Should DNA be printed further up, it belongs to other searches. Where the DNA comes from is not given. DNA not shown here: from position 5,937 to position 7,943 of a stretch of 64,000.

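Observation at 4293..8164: Orphan complex-I-like module: a NuoB-NuoD fusion plus a truncated NuoG-like protein, without NuoC/E/F or membrane subunits nearby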

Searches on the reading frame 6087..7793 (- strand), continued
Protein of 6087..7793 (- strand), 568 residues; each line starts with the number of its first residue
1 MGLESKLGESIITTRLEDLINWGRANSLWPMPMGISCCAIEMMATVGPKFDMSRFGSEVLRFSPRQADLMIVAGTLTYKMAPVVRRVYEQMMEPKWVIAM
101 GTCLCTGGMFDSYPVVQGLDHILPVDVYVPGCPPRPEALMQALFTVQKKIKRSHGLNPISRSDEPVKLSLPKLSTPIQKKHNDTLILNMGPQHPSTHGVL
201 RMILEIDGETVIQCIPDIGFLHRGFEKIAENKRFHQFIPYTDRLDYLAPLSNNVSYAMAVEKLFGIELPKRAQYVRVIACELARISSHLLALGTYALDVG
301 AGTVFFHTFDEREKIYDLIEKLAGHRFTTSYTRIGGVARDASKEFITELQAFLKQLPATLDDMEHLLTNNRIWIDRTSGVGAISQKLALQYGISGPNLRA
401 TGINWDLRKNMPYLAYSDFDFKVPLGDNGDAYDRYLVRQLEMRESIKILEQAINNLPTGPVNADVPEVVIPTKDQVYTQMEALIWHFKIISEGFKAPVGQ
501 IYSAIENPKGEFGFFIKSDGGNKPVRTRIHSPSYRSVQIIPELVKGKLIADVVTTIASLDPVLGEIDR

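Call 17: find_related_loci(query=A1, collection=genome_contigs, flank=10000)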
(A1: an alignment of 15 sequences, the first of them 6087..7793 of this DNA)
Query A1 (568 aa) in genome_contigs; peptide patterns used: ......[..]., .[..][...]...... (x = any residue, [..] = any of these).
600 stretches matched a pattern (row limit reached: there are more); 597 encode a relative of the query (tblastn E <= 1e-3); the best 80 are kept; 80 distinct loci.
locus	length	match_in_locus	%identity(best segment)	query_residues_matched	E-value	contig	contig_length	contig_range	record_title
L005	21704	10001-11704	99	1-568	0e+0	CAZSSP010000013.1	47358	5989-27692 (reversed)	MAG TPA_asm: uncultured Bacteriovoracaceae bacterium isolate SRP278252_co1_810 genome assembly, contig: NODE_997_length_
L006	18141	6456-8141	58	7-568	0e+0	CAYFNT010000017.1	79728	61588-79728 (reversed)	MAG TPA_asm: uncultured bacterium isolate ERP019367_co2_63 genome assembly, contig: NODE_332_length_79728_cov_17.131450,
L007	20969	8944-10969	59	3-568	4e-156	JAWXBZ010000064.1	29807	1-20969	MAG: Candidatus Eisenbacteria bacterium isolate MP8IB2.79 k99_260188, whole genome shotgun sequence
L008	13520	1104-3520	57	8-568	1e-153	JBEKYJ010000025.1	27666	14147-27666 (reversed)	MAG: Verrucomicrobiia bacterium isolate SPRUCE 672 SPRUCE_672_25, whole genome shotgun sequence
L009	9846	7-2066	58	1-568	2e-153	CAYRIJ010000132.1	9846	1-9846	MAG TPA_asm: uncultured bacterium isolate binchicken_co224_236 genome assembly, contig: NODE_7238_length_9846_cov_6.2279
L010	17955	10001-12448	55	2-568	2e-153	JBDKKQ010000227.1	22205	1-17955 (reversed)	MAG: Verrucomicrobiota bacterium isolate gunnisonriver_2019_sw_WHONDRS-S19S_0062_B_bin.69 scaffold_245898, whole genome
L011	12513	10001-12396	57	8-568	1e-151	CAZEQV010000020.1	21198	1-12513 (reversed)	MAG TPA_asm: uncultured Verrucomicrobiota bacterium isolate binchicken_co107_144 genome assembly, contig: NODE_6214_leng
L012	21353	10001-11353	51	134-568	3e-151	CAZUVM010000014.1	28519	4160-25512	MAG TPA_asm: uncultured Verrucomicrobiota bacterium isolate binchicken_co279_142 genome assembly, contig: k141_2143695,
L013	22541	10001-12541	55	1-568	4e-151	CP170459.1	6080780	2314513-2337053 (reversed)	MAG: Verrucomicrobiota bacterium isolate tig00002468 chromosome, complete genome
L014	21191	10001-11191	55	181-568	3e-150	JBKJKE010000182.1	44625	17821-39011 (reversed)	MAG: Limisphaerales bacterium isolate ant_bin.228 k117_1630028, whole genome shotgun sequence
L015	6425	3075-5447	54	1-568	5e-151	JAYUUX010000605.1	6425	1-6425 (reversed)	MAG: Verrucomicrobiales bacterium isolate GL124_DN_concoct_31_sub GL124_DN_concoct_31_sub_604, whole genome shotgun sequ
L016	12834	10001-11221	55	171-568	4e-150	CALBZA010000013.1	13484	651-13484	MAG TPA_asm: uncultured Verrucomicrobia subdivision 3 bacterium isolate SRR4028131_bin.93_CONCOCT_v1.1_MAG genome assemb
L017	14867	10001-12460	52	1-568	3e-148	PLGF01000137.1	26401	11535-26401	MAG: Verrucomicrobiales bacterium isolate bog_1405 73.20110800_S3D.48_contig_1741, whole genome shotgun sequence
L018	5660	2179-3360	54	177-568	3e-149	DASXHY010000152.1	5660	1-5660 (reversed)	MAG TPA_asm: Verrucomicrobiia bacterium isolate SMAG_U5207 k141_924662, whole genome shotgun sequence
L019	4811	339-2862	53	2-568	5e-151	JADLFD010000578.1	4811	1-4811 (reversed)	MAG: Verrucomicrobiales bacterium isolate SJ352 c_000000875875, whole genome shotgun sequence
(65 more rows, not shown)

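Call 20: find_encoding_contigs(protein=P0088, flank=10000, max_places=1)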
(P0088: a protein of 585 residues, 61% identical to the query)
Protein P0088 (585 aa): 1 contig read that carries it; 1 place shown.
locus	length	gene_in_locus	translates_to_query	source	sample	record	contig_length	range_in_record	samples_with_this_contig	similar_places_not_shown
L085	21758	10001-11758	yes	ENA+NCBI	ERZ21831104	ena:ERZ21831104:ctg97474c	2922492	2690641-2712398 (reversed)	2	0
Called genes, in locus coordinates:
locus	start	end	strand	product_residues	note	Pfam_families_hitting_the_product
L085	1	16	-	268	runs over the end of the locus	PF13103:TonB_2, PF03544:TonB_C (weak)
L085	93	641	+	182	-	PF01227:GTP_cyclohydroI, PF14489:QueF (weak)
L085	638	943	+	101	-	PF13510:Fer2_4 (weak)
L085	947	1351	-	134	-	PF01242:PTPS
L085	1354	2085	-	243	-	PF00106:adh_short, PF08659:KR, PF13561:adh_short_C2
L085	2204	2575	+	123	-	PF02152:FolB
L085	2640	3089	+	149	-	PF01288:HPPK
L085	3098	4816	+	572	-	PF14716:HHH_8, PF14520:HHH_5, PF14791:DNA_pol_B_thumb, PF02811:PHP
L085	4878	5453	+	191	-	PF00730:HhH-GPD, PF00633:HHH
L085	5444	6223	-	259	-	-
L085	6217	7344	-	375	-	PF01916:DS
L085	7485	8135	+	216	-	-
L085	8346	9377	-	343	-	PF08240:ADH_N, PF00107:ADH_zinc_N, PF13602:ADH_zinc_N_2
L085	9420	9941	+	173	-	-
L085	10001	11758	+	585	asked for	PF01058:Oxidored_q6, PF00346:Complex1_49kDa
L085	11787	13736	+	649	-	PF00111:Fer2, PF13510:Fer2_4, PF10588:NADH-G_4Fe-4S_3, PF22117:Fer4_Nqo3, PF04879:Molybdop_Fe4S4, PF22151:Fer4_NDSU1 (weak), PF00384:Molybdopterin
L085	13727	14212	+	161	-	PF13183:Fer4_8 (faint), PF13534:Fer4_17 (faint), PF14697:Fer4_21 (faint), PF12797:Fer4_2 (faint), PF12837:Fer4_6 (faint), PF12838:Fer4_7, PF13187:Fer4_9 (weak), PF00037:Fer4, +1 more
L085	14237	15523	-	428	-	PF00285:Citrate_synt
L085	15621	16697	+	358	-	PF01368:DHH, PF02272:DHHA1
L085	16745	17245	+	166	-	PF01058:Oxidored_q6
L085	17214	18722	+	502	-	PF01565:FAD_binding_4, PF02913:FAD-oxidase_C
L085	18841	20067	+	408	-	-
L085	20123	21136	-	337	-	PF02445:NadA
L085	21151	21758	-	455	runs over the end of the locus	PF01546:Peptidase_M20, PF07687:M20_dimer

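Call 21: find_encoding_contigs(protein=P0095, flank=10000, max_places=1)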
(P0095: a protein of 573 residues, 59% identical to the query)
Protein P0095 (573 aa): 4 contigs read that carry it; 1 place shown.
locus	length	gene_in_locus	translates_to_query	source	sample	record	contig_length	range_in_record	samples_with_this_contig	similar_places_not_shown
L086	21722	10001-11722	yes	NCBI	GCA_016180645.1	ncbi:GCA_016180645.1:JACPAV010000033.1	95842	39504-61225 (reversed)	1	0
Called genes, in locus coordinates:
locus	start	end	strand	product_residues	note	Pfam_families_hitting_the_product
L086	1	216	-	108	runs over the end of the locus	-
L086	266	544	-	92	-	-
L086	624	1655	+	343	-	PF00487:FA_desaturase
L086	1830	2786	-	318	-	PF00561:Abhydrolase_1, PF24708:Lip_C (faint), PF02089:Palm_thioest (weak), PF12697:Abhydrolase_6 (weak), PF07819:PGAP1 (weak)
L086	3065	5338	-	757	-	PF13620:CarboxypepD_reg, PF13715:CarbopepD_reg_2 (faint), PF08308:PEGA (faint), PF13620:CarboxypepD_reg, PF00691:OmpA, PF08239:SH3_3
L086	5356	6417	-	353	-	-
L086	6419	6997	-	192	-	PF01464:SLT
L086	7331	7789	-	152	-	PF10604:Polyketide_cyc2, PF03364:Polyketide_cyc (weak), PF06240:COXG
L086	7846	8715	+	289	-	PF02219:MTHFR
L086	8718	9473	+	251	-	PF03009:GDPD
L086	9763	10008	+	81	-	PF01106:NifU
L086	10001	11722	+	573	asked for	PF01058:Oxidored_q6, PF00346:Complex1_49kDa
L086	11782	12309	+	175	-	PF00588:SpoU_methylase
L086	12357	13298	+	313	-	PF12833:HTH_18, PF00165:HTH_AraC (weak), PF06445:GyrI-like, PF14526:Cass2 (weak)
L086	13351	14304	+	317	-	PF13442:Cytochrome_CBB3, PF00034:Cytochrom_C (weak)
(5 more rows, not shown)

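Call 22: find_encoding_contigs(protein=P0101, flank=10000, max_places=1)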
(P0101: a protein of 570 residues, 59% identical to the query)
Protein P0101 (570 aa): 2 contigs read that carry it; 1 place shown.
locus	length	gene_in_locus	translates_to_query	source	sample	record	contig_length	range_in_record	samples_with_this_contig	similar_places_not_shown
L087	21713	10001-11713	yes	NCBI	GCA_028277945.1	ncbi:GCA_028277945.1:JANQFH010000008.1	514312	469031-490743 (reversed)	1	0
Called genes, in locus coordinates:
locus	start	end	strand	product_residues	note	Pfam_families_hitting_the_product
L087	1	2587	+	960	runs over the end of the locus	PF00515:TPR_1 (faint), PF07719:TPR_2 (faint), PF13174:TPR_6 (faint), PF13181:TPR_8 (faint), PF13371:TPR_9 (faint), PF13424:TPR_12 (faint), PF13428:TPR_14 (faint), PF13432:TPR_16, +7 more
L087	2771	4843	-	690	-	PF13717:Zn_ribbon_4, PF13424:TPR_12 (weak), PF25063:ARM_TT21_C, PF12895:ANAPC3 (weak), PF00515:TPR_1 (weak), PF07719:TPR_2 (weak), PF13424:TPR_12 (weak), PF14559:TPR_19, +8 more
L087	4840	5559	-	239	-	-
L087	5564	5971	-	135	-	PF00903:Glyoxalase, PF13468:Glyoxalase_3, PF13669:Glyoxalase_4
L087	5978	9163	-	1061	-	-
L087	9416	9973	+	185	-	PF01227:GTP_cyclohydroI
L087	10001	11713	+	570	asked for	PF01058:Oxidored_q6, PF00346:Complex1_49kDa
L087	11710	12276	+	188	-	PF13534:Fer4_17 (faint), PF13237:Fer4_10 (faint), PF14697:Fer4_21 (faint), PF12838:Fer4_7, PF13183:Fer4_8 (weak), PF13187:Fer4_9 (weak), PF00037:Fer4, PF12837:Fer4_6 (weak), +2 more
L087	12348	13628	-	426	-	-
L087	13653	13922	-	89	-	-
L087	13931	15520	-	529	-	PF10114:PocR (weak), PF00158:Sigma54_activat, PF14532:Sigma54_activ_2, PF07724:AAA_2 (weak), PF07728:AAA_5 (weak), PF25601:AAA_lid_14, PF02954:HTH_8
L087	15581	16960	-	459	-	PF01464:SLT, PF23577:LysM_RLK (faint), PF23473:LysM3_LYK4_5 (faint), PF01476:LysM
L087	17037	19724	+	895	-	PF01103:Omp85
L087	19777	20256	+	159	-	-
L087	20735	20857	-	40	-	-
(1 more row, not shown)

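Call 29: find_encoding_contigs(protein=P0120, flank=10000, max_places=1)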
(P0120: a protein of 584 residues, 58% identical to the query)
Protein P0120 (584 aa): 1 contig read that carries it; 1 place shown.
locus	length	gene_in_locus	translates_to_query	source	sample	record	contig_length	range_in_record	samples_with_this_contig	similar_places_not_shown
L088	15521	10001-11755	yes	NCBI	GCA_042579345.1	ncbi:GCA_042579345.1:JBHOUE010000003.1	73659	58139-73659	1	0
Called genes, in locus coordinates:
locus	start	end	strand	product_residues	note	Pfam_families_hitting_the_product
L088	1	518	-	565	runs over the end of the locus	PF00515:TPR_1 (faint), PF07719:TPR_2 (faint), PF13174:TPR_6 (faint), PF13432:TPR_16 (faint), PF13181:TPR_8 (faint), PF13374:TPR_10 (faint), PF13428:TPR_14 (faint)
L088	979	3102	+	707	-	-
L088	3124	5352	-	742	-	PF05226:CHASE2, PF00211:Guanylate_cyc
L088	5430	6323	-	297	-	-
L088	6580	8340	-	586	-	PF00515:TPR_1 (faint), PF07719:TPR_2 (faint), PF13174:TPR_6 (faint), PF13181:TPR_8 (faint), PF13428:TPR_14 (faint), PF13432:TPR_16 (weak), PF14559:TPR_19 (faint), PF13424:TPR_12 (weak)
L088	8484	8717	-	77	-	-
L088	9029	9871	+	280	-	-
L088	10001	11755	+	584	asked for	PF01058:Oxidored_q6, PF00346:Complex1_49kDa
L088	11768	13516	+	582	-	PF00111:Fer2 (faint), PF13510:Fer2_4, PF10588:NADH-G_4Fe-4S_3, PF22117:Fer4_Nqo3, PF04879:Molybdop_Fe4S4 (weak), PF00384:Molybdopterin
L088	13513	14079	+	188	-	PF13187:Fer4_9 (faint), PF14697:Fer4_21 (faint), PF12797:Fer4_2 (faint), PF12838:Fer4_7, PF13484:Fer4_16 (faint), PF12837:Fer4_6 (weak), PF00037:Fer4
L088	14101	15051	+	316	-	PF01075:Glyco_transf_9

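Call 30: find_encoding_contigs(protein=P0078, flank=10000, max_places=1)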
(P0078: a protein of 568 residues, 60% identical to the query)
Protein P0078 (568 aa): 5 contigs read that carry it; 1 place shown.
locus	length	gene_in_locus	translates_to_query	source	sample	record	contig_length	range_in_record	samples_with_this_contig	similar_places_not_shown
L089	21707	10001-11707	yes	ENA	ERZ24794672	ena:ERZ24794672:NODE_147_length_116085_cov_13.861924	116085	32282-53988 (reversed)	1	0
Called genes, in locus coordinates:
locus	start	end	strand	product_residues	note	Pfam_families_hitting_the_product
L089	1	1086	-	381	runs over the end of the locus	PF01041:DegT_DnrJ_EryC1, PF00155:Aminotran_1_2 (faint), PF01212:Beta_elim_lyase (faint)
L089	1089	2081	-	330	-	PF00106:adh_short, PF01073:3Beta_HSD, PF01370:Epimerase, PF02719:Polysacc_synt_2, PF04321:RmlD_sub_bind, PF07993:NAD_binding_4, PF16363:GDP_Man_Dehyd, PF13460:NAD_binding_10, +1 more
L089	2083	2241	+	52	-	-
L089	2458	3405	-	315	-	PF01073:3Beta_HSD, PF01370:Epimerase, PF02719:Polysacc_synt_2, PF04321:RmlD_sub_bind, PF07993:NAD_binding_4 (faint), PF16363:GDP_Man_Dehyd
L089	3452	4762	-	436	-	PF00070:Pyr_redox (faint), PF03721:UDPG_MGDP_dh_N, PF07992:Pyr_redox_2 (faint), PF00984:UDPG_MGDP_dh, PF03720:UDPG_MGDP_dh_C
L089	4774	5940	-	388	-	PF01717:Meth_synt_2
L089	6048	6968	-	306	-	PF08267:Meth_synt_1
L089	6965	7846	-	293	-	-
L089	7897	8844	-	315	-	PF01073:3Beta_HSD, PF01370:Epimerase, PF02719:Polysacc_synt_2 (faint), PF04321:RmlD_sub_bind, PF16363:GDP_Man_Dehyd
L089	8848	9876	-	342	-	PF01370:Epimerase, PF02719:Polysacc_synt_2 (weak), PF04321:RmlD_sub_bind, PF16363:GDP_Man_Dehyd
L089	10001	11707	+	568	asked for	PF01058:Oxidored_q6, PF00346:Complex1_49kDa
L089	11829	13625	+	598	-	PF00111:Fer2, PF13510:Fer2_4, PF10588:NADH-G_4Fe-4S_3, PF22117:Fer4_Nqo3, PF00384:Molybdopterin (faint)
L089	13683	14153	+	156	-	PF13183:Fer4_8 (faint), PF13534:Fer4_17 (faint), PF12797:Fer4_2 (faint), PF14697:Fer4_21 (faint), PF12838:Fer4_7, PF13187:Fer4_9 (weak), PF00037:Fer4, PF12837:Fer4_6 (weak), +2 more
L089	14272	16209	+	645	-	PF03169:OPT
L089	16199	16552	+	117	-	PF05402:PqqD (weak)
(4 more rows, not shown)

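Call 31: find_encoding_contigs(protein=P0062, flank=10000, max_places=2)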
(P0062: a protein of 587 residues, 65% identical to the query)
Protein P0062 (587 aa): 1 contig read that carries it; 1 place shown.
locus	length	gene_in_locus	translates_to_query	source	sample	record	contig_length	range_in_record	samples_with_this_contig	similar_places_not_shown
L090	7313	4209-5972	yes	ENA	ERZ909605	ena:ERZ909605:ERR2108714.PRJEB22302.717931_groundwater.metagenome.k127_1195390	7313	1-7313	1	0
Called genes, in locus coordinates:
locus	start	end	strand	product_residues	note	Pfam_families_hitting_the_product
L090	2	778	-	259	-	?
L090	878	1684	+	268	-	PF00459:Inositol_P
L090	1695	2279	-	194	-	-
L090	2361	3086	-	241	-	-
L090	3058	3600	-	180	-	PF19502:DUF6036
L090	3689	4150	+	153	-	-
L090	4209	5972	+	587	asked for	PF01058:Oxidored_q6, PF00346:Complex1_49kDa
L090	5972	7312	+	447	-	?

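Call 63: search_protein_families(library=pfam, proteins=[L007:8788-9669:+, L007:9674-10972:+, L009:7-750:+, L002:13525-14793:+, L005:20572-20958:+, L085:16745-17245:+, L007:11071-13212:+, L085:9420-9941:+, L088:9029-9871:+], max_evalue=0.01)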
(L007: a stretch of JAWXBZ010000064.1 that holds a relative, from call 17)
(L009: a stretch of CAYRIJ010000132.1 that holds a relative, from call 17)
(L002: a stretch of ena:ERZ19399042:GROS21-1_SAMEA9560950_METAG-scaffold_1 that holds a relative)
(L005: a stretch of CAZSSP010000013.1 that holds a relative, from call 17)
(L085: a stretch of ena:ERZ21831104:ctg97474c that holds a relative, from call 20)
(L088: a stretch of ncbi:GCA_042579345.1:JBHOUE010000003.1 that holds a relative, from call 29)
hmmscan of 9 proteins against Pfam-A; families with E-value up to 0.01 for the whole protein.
L007:8788-9669:+ (293 aa): 1 family
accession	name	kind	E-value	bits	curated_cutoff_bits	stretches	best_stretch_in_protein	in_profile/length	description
PF01058.29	Oxidored_q6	-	3.2e-28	98.5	27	1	87-195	3-127/128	NADH ubiquinone oxidoreductase, 20 Kd subunit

L007:9674-10972:+ (432 aa): 1 family
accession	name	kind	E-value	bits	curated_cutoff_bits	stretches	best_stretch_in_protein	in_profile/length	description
PF00346.24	Complex1_49kDa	-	1.5e-117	392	24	1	162-432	1-271/271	Respiratory-chain NADH dehydrogenase, 49 Kd subunit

L009:7-750:+ (247 aa): 1 family
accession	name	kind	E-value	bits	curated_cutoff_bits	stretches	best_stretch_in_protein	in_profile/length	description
PF01058.29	Oxidored_q6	-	4.9e-29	101.1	27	1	37-145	3-127/128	NADH ubiquinone oxidoreductase, 20 Kd subunit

L002:13525-14793:+ (422 aa): 0 families

L005:20572-20958:+ (128 aa): 16 families
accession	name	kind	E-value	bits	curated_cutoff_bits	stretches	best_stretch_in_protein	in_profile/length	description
PF14697.11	Fer4_21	-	1.5e-14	54.3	35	2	34-95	1-59/59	4Fe-4S dicluster domain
PF00037.32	Fer4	-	3e-13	49.4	21.1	2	71-94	1-24/24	4Fe-4S binding domain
PF12797.12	Fer4_2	-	2.7e-11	43.1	24.5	2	71-90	3-22/22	4Fe-4S binding domain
PF13237.11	Fer4_10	-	2.8e-11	43.6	25.5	2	35-89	3-53/53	4Fe-4S dicluster domain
PF12838.12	Fer4_7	-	1.8e-10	41.5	27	1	41-91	2-51/52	4Fe-4S dicluster domain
PF12837.12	Fer4_6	-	5e-08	33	25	1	70-89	1-20/24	4Fe-4S binding domain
PF25160.1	LdpA_Fe-S-bd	-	3.4e-07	30.4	27.6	1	71-96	21-46/49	LdpA Fe-S cluster-binding domain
PF13187.11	Fer4_9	-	1.2e-06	28.8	27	1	41-91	2-50/52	4Fe-4S dicluster domain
PF13183.11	Fer4_8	-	1.5e-06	29.1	27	1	75-90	2-17/68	4Fe-4S dicluster domain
PF12800.12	Fer4_4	-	4.5e-06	27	24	0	40-53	3-16/17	4Fe-4S binding domain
PF13484.11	Fer4_16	-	0.00015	22.9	30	0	77-100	1-22/66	4Fe-4S double cluster binding domain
PF17179.9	Fer4_22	-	0.00019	22.7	27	1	10-54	52-94/95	4Fe-4S dicluster domain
PF12798.12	Fer4_3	-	0.00046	21.3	27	0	41-54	1-14/15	4Fe-4S binding domain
PF13459.11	Fer4_15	-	0.0012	19.9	22.4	1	71-89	1-19/66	4Fe-4S single cluster domain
PF13370.11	Fer4_13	-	0.0014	19.7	24.5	0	73-89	1-17/58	4Fe-4S single cluster domain of Ferredoxin I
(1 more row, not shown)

L085:16745-17245:+ (166 aa): 1 family
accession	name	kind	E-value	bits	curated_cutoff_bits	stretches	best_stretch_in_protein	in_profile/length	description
PF01058.29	Oxidored_q6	-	2.3e-29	102.2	27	1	38-145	1-126/128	NADH ubiquinone oxidoreductase, 20 Kd subunit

L007:11071-13212:+ (713 aa): 7 families
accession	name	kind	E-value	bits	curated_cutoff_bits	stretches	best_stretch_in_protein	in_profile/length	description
PF22117.2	Fer4_Nqo3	-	4.6e-21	75.2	27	1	137-203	1-67/67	NADH-quinone oxidoreductase subunit 3, ferredoxin-like domain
PF13510.11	Fer2_4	-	1.5e-17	63.9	22.8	1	4-76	6-81/82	2Fe-2S iron-sulfur cluster binding domain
PF10588.14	NADH-G_4Fe-4S_3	-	5.4e-14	51.9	27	1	83-115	1-33/40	NADH-ubiquinone oxidoreductase-G iron-sulfur binding region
PF00384.28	Molybdopterin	-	4.5e-13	49.4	24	1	289-641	17-337/353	Molybdopterin oxidoreductase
PF00111.32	Fer2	-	1.8e-08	34.6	21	1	8-54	7-50/77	2Fe-2S iron-sulfur cluster binding domain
PF04879.21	Molybdop_Fe4S4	-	4.4e-08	33.4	22.7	1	218-269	3-54/55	Molybdopterin oxidoreductase Fe4S4 domain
PF22151.2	Fer4_NDSU1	-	0.0008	19.3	23.8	1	221-263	6-48/51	NADH-ubiquinone oxidoreductase NDSU1/NuoG-like, 4Fe-4S domain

L085:9420-9941:+ (173 aa): 0 families

L088:9029-9871:+ (280 aa): 2 families
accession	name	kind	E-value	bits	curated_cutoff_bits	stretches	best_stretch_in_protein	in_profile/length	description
PF04055.27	Radical_SAM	-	8.7e-05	23.2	29.5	1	6-106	2-106/166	Radical SAM superfamily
PF13186.11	SPASM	-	0.00042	21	21.5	1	196-255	1-66/67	Iron-sulfur cluster-binding domain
